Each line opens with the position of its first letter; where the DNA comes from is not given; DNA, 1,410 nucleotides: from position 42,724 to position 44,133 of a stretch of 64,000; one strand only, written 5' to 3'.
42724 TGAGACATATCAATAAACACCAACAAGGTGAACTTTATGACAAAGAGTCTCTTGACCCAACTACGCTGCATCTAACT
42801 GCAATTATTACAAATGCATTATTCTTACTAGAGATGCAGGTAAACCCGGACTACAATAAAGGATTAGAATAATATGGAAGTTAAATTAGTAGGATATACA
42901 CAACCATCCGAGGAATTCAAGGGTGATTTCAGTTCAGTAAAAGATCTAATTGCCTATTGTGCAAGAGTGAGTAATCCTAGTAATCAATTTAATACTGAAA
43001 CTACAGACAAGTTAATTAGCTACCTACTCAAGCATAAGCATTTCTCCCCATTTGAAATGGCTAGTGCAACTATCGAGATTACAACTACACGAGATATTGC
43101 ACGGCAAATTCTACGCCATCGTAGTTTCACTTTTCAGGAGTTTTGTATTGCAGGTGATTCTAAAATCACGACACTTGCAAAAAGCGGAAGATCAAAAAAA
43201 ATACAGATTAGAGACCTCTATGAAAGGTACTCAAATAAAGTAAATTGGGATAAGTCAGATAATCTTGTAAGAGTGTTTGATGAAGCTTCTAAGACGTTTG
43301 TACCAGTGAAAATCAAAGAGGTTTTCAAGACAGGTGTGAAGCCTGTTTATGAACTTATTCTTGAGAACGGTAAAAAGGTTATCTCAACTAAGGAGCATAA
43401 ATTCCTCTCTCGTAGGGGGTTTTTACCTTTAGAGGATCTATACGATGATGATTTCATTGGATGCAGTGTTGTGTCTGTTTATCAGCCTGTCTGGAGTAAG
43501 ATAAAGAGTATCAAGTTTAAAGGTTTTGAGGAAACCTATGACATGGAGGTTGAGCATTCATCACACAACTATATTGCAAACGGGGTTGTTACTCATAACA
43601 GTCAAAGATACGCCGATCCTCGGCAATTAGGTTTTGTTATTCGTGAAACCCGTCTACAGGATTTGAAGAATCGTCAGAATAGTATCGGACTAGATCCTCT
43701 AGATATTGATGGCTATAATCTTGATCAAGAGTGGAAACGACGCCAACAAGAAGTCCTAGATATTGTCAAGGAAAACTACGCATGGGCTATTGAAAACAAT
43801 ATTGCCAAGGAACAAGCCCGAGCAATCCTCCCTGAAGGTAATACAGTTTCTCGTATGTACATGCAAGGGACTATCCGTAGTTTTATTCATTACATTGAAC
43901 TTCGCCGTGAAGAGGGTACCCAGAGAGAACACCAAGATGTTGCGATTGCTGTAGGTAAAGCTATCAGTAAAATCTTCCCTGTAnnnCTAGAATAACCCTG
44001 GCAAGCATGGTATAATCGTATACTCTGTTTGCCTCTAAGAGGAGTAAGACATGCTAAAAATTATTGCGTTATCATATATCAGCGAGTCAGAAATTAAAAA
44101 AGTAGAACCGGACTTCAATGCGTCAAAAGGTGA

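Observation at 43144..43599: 152-aa mini-intein inserted in the RHR-X7-S catalytic motif of ThyX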

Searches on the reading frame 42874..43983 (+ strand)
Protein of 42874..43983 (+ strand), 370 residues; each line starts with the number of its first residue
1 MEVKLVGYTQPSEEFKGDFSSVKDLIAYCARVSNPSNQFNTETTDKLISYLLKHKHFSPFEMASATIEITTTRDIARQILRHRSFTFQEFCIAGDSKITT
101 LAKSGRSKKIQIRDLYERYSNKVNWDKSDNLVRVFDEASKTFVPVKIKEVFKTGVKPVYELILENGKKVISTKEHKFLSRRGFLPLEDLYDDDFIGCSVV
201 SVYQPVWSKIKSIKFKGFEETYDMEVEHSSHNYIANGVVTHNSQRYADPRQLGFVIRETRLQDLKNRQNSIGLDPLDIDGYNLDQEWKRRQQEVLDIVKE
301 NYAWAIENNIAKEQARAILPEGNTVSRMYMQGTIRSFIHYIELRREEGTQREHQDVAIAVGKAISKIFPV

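Call 3: search_protein_families(library=pfam, proteins=[window:42874-43983:+], max_evalue=1)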
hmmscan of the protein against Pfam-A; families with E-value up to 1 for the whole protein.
window:42874-43983:+ (370 aa): 2 families
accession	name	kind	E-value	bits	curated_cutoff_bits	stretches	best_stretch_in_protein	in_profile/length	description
PF02511.20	Thy1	-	1e-34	120.5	24.8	2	239-370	82-191/191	Thymidylate synthase complementing protein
PF14890.11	Intein_splicing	-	1.1e-14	55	35.8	2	108-195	9-92/155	Intein splicing domain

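Call 4: search_protein_families(library=ncbifam, proteins=[window:42874-43983:+], max_evalue=1)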
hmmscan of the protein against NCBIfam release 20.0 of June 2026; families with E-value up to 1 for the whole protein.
window:42874-43983:+ (370 aa): 10 families
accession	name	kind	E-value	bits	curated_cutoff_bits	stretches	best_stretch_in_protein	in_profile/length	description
TIGR02170.1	thyX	equivalog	5.7e-34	117.5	87.9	2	240-369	84-205/211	FAD-dependent thymidylate synthase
NF005852.0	PRK07773.1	equivalog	2.2e-18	66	780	2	91-195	398-490/886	replicative DNA helicase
TIGR01445.1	intein_Nterm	domain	1.7e-09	38.5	24.5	1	91-178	1-82/83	intein N-terminal splicing region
NF038162.1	RtcB_rel_intein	exception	7.3e-08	30.9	1150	2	206-243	540-579/961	intein-containing RtcB family protein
TIGR01443.1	intein_Cterm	domain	2.1e-05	24.6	15.6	1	220-243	1-24/24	intein C-terminal splicing region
NF038098.1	GyrA_w_intein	exception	9.4e-05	20.5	1850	2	207-246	502-541/1232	intein-containing DNA gyrase subunit A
NF007079.0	PRK09532.1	equivalog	0.00012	20.5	1525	1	71-193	756-865/876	DNA polymerase III subunit alpha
NF038136.1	rSAM_Rv_intein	exception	0.0003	19.8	700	1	138-183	110-154/574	intein-containing Rv2578c family radical SAM protein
NF011418.0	PRK14845.1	equivalog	0.0006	17.7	756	1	209-244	445-476/1049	translation initiation factor IF-2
NF002211.1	PRK01103.1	equivalog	0.065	12.7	212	1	224-294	85-159/274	bifunctional DNA-formamidopyrimidine glycosylase/DNA-(apurinic or apyrimidinic site) lyase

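Call 9: search_dna_similar(query=window:42874-43983:+, collection=phages, mode=protein, max_rows=30)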
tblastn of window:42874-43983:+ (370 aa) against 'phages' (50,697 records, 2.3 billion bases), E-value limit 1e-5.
Records with a match: 574; places in all: 576; records where one place covers at least 80% of the query: 33.
Best place of each record, by identity: 60-80% 1; <60% 573.
By first word of the organism name: Synechococcus 354; Cyanophage 71; Vibrio 28; Prochlorococcus 24; Mycobacterium 15; Salmonella 10; Acinetobacter 9; Marine 8; Pectobacterium 6; Klebsiella 6; and 22 more.
By host as written in the record: - 140; Synechococcus 107; Synechococcus sp. 39; Synechococcus sp. WH7803 32; Synechococcus sp. WH8102 20; Synechococcus sp. WH 7803 17; Synechococcus sp. MW02 17; Mycobacterium smegmatis mc2 155 13; and 94 more.
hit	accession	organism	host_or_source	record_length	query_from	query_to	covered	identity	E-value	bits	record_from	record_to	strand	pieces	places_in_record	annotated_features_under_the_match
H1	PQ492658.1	Limnohabitans phage DC31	Limnohabitans sp. DCL3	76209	3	368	67%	58.9%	6e-42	307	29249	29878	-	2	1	putative flavin-dependent thymidylate synthase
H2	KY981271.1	Curvibacter phage P26059A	Curvibacter sp. IMCC26059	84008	2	368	58%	60.6%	6e-34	267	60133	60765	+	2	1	thymidylate synthase complementing protein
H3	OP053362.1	Cyanophage S-TIM54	Parasynechococcus marenigrum WH 8102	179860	1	369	91%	38.4%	3e-22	190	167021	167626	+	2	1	ThyX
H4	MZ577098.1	Methylophilales phage Melnitz-3 EXVC039M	Methylophilales_sp._H5P1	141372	3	370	61%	55.2%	2e-37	262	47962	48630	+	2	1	flavin-dependent thymidylate synthase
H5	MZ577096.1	Methylophilales phage Melnitz-2 EXVC040M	Methylophilales_sp._H5P1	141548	3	370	61%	55.2%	2e-37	262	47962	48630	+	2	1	flavin-dependent thymidylate synthase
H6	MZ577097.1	Methylophilales phage Melnitz EXVC044M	Methylophilales_sp._H5P1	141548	3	370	61%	55.2%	2e-37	262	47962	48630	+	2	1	flavin-dependent thymidylate synthase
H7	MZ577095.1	Methylophilales phage Melnitz-1 EXVC043M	Methylophilales_sp._H5P1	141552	3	370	61%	55.2%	2e-37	262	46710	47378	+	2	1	flavin-dependent thymidylate synthase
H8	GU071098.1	Synechococcus phage S-SSM7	Synechococcus sp. WH8109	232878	1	370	86%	38.4%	6e-20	179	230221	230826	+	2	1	td: Td thymidylate synthetase | hypothetical protein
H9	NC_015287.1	Synechococcus phage S-SSM7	Synechococcus sp. WH8109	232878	1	370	86%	38.4%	6e-20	179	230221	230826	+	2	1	td: thymidylate synthase | hypothetical protein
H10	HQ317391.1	Cyanophage S-SSM6a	Synechococcus sp. WH8109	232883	1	370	86%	38.4%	6e-20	179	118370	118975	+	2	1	flavin-dependent thymidylate synthase | hypothetical protein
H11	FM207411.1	Synechococcus phage S-RSM4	-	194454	3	370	88%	37.6%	4e-18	171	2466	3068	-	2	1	td: Thymidilate synthase | hypothetical protein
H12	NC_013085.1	Synechococcus phage S-RSM4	-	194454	3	370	88%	37.6%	4e-18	171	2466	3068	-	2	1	td: thymidylate synthase | hypothetical protein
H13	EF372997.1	Synechococcus phage Syn5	Synechococcus sp. WH 8109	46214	1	369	68%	48.5%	1e-24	210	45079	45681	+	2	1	61: thymidylate synthase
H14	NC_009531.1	Synechococcus phage Syn5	Synechococcus sp. WH 8109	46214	1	369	68%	48.5%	1e-24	210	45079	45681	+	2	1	61: thymidylate synthase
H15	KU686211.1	Synechococcus phage S-WAM2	Synechococcus sp.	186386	3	370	88%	37.3%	8e-18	168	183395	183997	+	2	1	thymidylate synthase | hypothetical protein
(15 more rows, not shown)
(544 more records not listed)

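Call 13: find_homologous_proteins(query=window:42874-43983:+, max_evalue=0.00001)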
Query window:42874-43983:+ (370 aa): 8000 proteins with E <= 0.00001 among 8000 candidates; the best 120 are listed.
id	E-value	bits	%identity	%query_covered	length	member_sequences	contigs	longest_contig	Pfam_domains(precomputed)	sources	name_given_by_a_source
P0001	8.7e-246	833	100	100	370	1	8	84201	PF02511.21,PF14890.12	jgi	jgi:thymidylate synthase ThyX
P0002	1.2e-205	701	77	70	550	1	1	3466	PF02511.21,PF14890.12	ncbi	-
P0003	2.2e-159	548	65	99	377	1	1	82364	PF02511.21,PF14890.12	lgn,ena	-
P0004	4.8e-156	537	66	57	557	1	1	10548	PF02511.21,PF14890.12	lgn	-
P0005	2.9e-143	495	55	70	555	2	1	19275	PF02511.21,PF14890.12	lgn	-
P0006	5.0e-141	488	64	55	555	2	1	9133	PF02511.21,PF14890.12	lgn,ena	-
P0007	6.8e-134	465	58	100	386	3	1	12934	PF02511.21,PF14890.12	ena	-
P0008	3.6e-133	462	62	55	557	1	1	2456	PF02511.21,PF14890.12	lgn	-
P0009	3.7e-133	462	49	71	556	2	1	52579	PF02511.21,PF14890.12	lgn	-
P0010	6.6e-129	448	59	58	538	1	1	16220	PF01844.30,PF02511.21,PF14890.12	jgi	jgi:thymidylate synthase (FAD)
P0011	4.6e-128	445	49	70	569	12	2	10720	PF01844.30,PF02511.21,PF14890.12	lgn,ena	-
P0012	1.0e-127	444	58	55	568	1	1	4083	PF01844.30,PF02511.21,PF14890.12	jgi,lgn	jgi:thymidylate synthase (FAD)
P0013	8.3e-126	438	64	44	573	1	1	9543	PF02511.21,PF14890.12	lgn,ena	-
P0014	8.8e-126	438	56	59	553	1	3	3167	PF02511.21,PF14890.12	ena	-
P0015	1.5e-122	427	55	58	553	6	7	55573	PF02511.21,PF14890.12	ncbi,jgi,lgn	jgi:thymidylate synthase (FAD)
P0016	2.3e-122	427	49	71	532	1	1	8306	PF01844.30,PF02511.21,PF14890.12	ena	-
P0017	1.3e-121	424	54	99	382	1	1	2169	PF02511.21,PF14890.12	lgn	-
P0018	3.0e-121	423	55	55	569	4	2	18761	PF02511.21,PF14890.12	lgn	-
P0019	6.2e-121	422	59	55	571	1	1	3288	PF02511.21,PF14890.12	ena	-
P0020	3.9e-120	419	48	70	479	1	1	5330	PF02511.21,PF14890.12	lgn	-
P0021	4.6e-119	416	59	50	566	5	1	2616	PF02511.21,PF14890.12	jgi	jgi:thymidylate synthase (FAD)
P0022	5.4e-119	416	49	70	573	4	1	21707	PF01844.30,PF02511.21,PF14890.12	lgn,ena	-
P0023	9.5e-119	415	54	100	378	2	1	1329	PF02511.21,PF14890.12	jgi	-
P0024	4.0e-118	413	54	100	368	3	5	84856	PF02511.21,PF14890.12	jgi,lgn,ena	-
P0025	6.4e-118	412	59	51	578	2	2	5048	PF01844.30,PF02511.21,PF14890.12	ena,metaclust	metaclust:\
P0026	2.9e-117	410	53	61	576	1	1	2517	PF02511.21,PF14890.12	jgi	-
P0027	1.1e-116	408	58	51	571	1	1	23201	PF01844.30,PF02511.21,PF14890.12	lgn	-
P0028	1.9e-116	407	53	55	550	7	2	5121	PF02511.21,PF14890.12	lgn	-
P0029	2.2e-116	407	49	66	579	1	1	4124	PF01844.30,PF02511.21,PF14890.12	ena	-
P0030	4.8e-116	406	55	55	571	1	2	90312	PF02511.21,PF14890.12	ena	-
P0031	4.9e-116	406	55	55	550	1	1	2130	PF02511.21,PF14890.12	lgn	-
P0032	5.0e-116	406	52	100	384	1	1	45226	PF02511.21,PF14890.12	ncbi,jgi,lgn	-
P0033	5.2e-116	406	56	55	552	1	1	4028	PF01844.30,PF02511.21,PF14890.12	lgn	-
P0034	9.4e-116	405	44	81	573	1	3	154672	PF01844.30,PF02511.21,PF14890.12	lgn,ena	-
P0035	1.2e-115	405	53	100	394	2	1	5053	PF02511.21,PF14890.12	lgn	-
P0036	1.6e-115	404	52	100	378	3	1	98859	PF02511.21,PF14890.12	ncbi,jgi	jgi:thymidylate synthase ThyX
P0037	2.7e-115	403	56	58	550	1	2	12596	PF01844.30,PF02511.21,PF14890.12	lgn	-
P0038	2.9e-115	403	52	59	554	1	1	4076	PF02511.21,PF14890.12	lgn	-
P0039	5.7e-115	402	50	55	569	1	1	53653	PF02511.21,PF14890.12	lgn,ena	-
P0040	1.5e-114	401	56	55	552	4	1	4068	PF01844.30,PF02511.21,PF14890.12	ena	-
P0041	1.6e-114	401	52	100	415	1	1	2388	PF02511.21,PF14890.12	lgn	-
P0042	9.2e-114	398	50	99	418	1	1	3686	PF02511.21,PF14890.12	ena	-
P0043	2.0e-113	397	52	55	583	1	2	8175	PF02511.21,PF14890.12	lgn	-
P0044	2.0e-113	397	55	55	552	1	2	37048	PF01844.30,PF02511.21,PF14890.12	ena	-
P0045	4.8e-113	396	52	100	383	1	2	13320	PF02511.21,PF14890.12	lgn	-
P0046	5.6e-113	396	56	55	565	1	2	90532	PF02511.21,PF14890.12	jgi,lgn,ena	jgi:thymidylate synthase ThyX/5-methylcytosine-specific restriction endonuclease McrA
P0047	7.4e-113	395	57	46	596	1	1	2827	PF01844.30,PF02511.21,PF14890.12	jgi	-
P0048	1.7e-112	394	50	100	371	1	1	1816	PF02511.21,PF14890.12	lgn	-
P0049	1.2e-111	391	49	100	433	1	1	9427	PF02511.21,PF14890.12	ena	-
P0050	4.4e-111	390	49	54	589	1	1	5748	PF01844.30,PF02511.21,PF14890.12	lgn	-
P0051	6.4e-111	389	49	100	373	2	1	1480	PF02511.21,PF14890.12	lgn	-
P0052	1.8e-110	388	59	52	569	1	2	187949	PF02511.21,PF14890.12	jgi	jgi:thymidylate synthase (FAD)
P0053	4.3e-110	386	55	46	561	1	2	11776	PF02511.21,PF14890.12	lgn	-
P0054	1.5e-109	385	51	99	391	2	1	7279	PF02511.21,PF14890.12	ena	-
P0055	1.8e-109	384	59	46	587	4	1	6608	PF01844.30,PF02511.21,PF14890.12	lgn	-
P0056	4.3e-109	383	55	51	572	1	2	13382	PF02511.21,PF14890.12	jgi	jgi:thymidylate synthase (FAD)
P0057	1.6e-108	381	57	46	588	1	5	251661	PF01844.30,PF02511.21,PF14890.12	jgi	jgi:thymidylate synthase (FAD)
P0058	2.2e-108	381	55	55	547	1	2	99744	PF01844.30,PF02511.21,PF14279.13,PF14890.12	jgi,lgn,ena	jgi:thymidylate synthase (FAD)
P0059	2.8e-108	380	45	100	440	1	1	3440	PF02511.21,PF14890.12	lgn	-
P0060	3.5e-107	377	55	55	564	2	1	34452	PF01844.30,PF02511.21,PF14890.12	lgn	-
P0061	4.6e-107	376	44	66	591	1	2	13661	PF01844.30,PF02511.21,PF14890.12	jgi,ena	jgi:thymidylate synthase (FAD)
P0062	5.1e-107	376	56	45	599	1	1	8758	PF01844.30,PF02511.21,PF14890.12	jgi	-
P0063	9.0e-107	375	46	64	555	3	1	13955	PF01844.30,PF02511.21,PF14890.12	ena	-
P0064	3.9e-106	373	45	69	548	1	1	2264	PF01844.30,PF02511.21,PF14890.12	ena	-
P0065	8.6e-106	372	56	44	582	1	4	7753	PF01844.30,PF02511.21,PF14890.12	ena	-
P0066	2.9e-105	370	58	51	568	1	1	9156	PF01844.30,PF02511.21,PF14890.12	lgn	-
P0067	3.6e-105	370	58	45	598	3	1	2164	PF01844.30,PF02511.21,PF14890.12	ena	-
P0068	6.1e-105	369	58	46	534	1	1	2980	PF02511.21,PF14890.12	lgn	-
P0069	6.4e-105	369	53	55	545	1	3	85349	PF02511.21,PF14890.12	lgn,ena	-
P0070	1.7e-104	368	62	41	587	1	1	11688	PF01844.30,PF02511.21,PF14890.12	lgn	-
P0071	2.7e-104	367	50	55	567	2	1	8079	PF02511.21,PF14890.12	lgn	-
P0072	2.7e-104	367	57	51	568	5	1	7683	PF01844.30,PF02511.21,PF14890.12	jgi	-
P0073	1.3e-103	365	51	54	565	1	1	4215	PF01844.30,PF02511.21,PF14890.12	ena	-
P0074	5.2e-103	363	45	99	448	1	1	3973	PF02511.21,PF14890.12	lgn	-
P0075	6.1e-103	363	58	45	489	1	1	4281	PF02511.21,PF14890.12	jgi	jgi:5-methylcytosine-specific restriction endonuclease McrA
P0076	8.7e-103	362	49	58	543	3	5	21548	PF01844.30,PF02511.21,PF14890.12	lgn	-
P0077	8.8e-103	362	57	45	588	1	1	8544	PF01844.30,PF02511.21,PF14890.12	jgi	jgi:thymidylate synthase (FAD)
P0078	6.4e-102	359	54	46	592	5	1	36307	PF01844.30,PF02511.21,PF14890.12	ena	-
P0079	3.5e-101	357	59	44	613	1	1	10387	PF01844.30,PF02511.21,PF14890.12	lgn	-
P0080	8.9e-101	356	44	55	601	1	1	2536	PF01844.30,PF02511.21,PF14890.12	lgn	-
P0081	1.1e-100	355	56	46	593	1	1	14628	PF01844.30,PF02511.21,PF14890.12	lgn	-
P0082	9.5e-100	352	50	55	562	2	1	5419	PF02511.21,PF14890.12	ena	-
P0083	3.7e-99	350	58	44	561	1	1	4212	PF01844.30,PF02511.21,PF14890.12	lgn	-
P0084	1.1e-98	349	47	100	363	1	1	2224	PF02511.21,PF14890.12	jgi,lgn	jgi:thymidylate synthase ThyX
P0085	1.5e-98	348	52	49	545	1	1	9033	PF02511.21,PF14890.12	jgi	jgi:thymidylate synthase (FAD)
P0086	3.0e-98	347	46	51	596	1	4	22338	PF01844.30,PF02511.21,PF14890.12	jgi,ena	jgi:thymidylate synthase (FAD)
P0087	7.4e-98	346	59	48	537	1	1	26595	PF01844.30,PF02511.21,PF14279.13,PF14890.12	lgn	-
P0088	1.8e-96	342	51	52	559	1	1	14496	PF01844.30,PF02511.21,PF14890.12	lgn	-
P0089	3.0e-96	341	53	45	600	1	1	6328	PF01844.30,PF02511.21,PF14890.12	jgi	jgi:thymidylate synthase (FAD)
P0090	4.8e-96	340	51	56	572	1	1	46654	PF01844.30,PF02511.21,PF14890.12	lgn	-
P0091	5.2e-96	340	50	52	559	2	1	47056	PF01844.30,PF02511.21,PF14890.12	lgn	-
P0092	7.9e-96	339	51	49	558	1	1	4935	PF01844.30,PF02511.21,PF14890.12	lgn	-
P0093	1.5e-95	339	50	55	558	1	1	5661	PF02511.21,PF14890.12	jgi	jgi:thymidylate synthase (FAD)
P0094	2.2e-95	338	47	100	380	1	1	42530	PF02511.21,PF14890.12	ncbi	-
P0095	7.1e-95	336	47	100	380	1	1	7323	PF02511.21,PF14890.12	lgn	-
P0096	3.3e-94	334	55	45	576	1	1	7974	PF01844.30,PF02511.21,PF14890.12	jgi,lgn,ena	-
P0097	3.8e-94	334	56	46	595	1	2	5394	PF01844.30,PF02511.21,PF14890.12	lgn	-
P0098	1.4e-93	332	50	55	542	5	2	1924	PF01844.30,PF02511.21,PF14890.12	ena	-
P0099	2.0e-93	332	42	70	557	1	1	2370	PF02511.21,PF14890.12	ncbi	-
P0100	2.6e-93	331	54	48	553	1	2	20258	PF01844.30,PF02511.21,PF14890.12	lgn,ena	-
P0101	3.1e-93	331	67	34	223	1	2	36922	PF02511.21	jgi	jgi:thymidylate synthase (FAD)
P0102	4.1e-93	331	67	34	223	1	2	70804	PF02511.21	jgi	jgi:thymidylate synthase (FAD)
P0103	4.7e-93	330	46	58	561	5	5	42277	PF01844.30,PF02511.21,PF14890.12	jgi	jgi:thymidylate synthase (FAD)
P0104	5.0e-93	330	67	35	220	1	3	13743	PF02511.21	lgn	-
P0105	1.2e-92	329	66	34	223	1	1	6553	PF02511.21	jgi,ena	jgi:thymidylate synthase (FAD)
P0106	1.2e-92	329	56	43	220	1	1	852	PF02511.21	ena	-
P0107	2.5e-92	328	51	44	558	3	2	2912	PF01844.30,PF02511.21,PF14890.12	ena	-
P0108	3.5e-92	327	66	35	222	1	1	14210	PF02511.21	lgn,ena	-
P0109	4.1e-92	327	66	34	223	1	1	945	PF02511.21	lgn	-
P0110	6.8e-92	327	55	43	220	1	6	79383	PF02511.21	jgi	-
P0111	7.1e-92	326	55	43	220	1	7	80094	PF02511.21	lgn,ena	-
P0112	8.6e-92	326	43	63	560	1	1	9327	PF01844.30,PF02511.21,PF14890.12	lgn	-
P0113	1.2e-91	326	48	100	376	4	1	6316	PF02511.21,PF14890.12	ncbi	-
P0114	1.5e-91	325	64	35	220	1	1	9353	PF02511.21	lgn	-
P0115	1.8e-91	325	65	35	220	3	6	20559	PF02511.21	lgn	-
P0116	5.2e-91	324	41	76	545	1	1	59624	PF01844.30,PF02511.21,PF14890.12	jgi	jgi:thymidylate synthase (FAD)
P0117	6.1e-91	323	53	46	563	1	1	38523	PF01844.30,PF02511.21,PF14890.12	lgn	-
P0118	6.5e-91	323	47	100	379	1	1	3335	PF02511.21,PF14890.12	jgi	-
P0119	6.8e-91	323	42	70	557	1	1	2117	PF01844.30,PF02511.21,PF14890.12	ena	-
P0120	1.0e-90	323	65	34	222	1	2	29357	PF02511.21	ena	-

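Call 19: find_encoding_contigs(protein=P0002, flank=3000, max_places=3)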
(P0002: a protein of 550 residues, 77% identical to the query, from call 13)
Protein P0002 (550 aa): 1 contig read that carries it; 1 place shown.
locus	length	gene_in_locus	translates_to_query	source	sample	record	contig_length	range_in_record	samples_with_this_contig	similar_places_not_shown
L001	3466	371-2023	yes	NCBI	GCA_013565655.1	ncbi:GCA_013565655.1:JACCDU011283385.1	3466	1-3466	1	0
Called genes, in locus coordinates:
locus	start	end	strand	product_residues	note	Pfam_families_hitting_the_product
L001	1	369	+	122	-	?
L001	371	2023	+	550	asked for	PF02511:Thy1, PF14890:Intein_splicing, PF02511:Thy1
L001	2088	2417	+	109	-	-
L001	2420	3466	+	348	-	PF00268:Ribonuc_red_sm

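Call 48: find_encoding_contigs(protein=P0001, flank=3000, max_places=8)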
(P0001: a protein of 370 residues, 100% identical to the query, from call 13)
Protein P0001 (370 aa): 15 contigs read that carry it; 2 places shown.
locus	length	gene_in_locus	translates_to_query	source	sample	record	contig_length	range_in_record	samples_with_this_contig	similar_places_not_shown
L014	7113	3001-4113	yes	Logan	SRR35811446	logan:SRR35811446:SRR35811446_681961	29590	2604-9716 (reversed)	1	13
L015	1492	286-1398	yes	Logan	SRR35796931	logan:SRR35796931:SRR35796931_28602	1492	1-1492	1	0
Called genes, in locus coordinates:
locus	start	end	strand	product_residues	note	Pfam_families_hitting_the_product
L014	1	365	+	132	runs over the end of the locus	-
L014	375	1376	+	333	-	-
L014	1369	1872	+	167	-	PF02945:Endonuclease_7 (weak)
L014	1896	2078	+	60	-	-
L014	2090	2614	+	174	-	-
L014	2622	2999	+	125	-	PF18909:dGTP_diPhyd_N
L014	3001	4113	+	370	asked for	PF02511:Thy1, PF14890:Intein_splicing (weak), PF02511:Thy1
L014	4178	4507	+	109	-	-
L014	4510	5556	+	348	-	PF00268:Ribonuc_red_sm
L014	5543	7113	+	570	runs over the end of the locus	PF00317:Ribonuc_red_lgN (weak), PF02867:Ribonuc_red_lgC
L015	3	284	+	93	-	?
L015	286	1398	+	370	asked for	PF02511:Thy1, PF14890:Intein_splicing (weak), PF02511:Thy1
